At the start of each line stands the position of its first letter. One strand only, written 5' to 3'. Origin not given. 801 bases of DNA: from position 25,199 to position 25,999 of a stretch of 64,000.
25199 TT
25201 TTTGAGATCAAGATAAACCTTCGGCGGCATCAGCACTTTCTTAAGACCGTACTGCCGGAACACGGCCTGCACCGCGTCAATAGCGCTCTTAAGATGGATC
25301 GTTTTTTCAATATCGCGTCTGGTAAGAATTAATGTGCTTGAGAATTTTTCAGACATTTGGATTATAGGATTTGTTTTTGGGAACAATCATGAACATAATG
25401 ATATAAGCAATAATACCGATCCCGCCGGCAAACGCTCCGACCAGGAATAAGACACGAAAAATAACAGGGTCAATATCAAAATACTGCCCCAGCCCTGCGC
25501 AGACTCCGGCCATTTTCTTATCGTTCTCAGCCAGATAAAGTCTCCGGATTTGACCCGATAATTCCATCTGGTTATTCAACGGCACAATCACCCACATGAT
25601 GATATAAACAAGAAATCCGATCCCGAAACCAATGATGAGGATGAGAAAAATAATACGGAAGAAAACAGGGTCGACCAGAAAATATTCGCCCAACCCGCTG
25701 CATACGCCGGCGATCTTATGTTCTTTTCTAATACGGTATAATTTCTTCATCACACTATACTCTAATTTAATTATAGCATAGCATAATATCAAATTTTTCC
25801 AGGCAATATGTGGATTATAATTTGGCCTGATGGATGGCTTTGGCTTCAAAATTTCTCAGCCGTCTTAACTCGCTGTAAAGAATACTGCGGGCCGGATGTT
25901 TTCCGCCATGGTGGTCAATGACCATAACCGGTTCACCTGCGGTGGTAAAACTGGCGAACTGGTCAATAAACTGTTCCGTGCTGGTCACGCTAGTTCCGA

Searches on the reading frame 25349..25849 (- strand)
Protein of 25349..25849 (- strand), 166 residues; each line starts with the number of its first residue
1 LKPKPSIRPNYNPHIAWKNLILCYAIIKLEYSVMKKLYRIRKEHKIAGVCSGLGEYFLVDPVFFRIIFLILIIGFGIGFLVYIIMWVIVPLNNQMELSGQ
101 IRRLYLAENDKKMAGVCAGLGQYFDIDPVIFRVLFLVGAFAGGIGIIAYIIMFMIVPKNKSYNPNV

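Call 78: search_protein_families(library=pfam, proteins=[window:25349-25849:-], max_evalue=0.001)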
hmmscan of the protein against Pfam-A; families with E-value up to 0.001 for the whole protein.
window:25349-25849:- (166 aa): 1 family
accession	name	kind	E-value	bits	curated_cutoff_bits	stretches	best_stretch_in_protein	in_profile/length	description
PF04024.17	PspC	-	3.3e-43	145.7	25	2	35-90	1-56/58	PspC domain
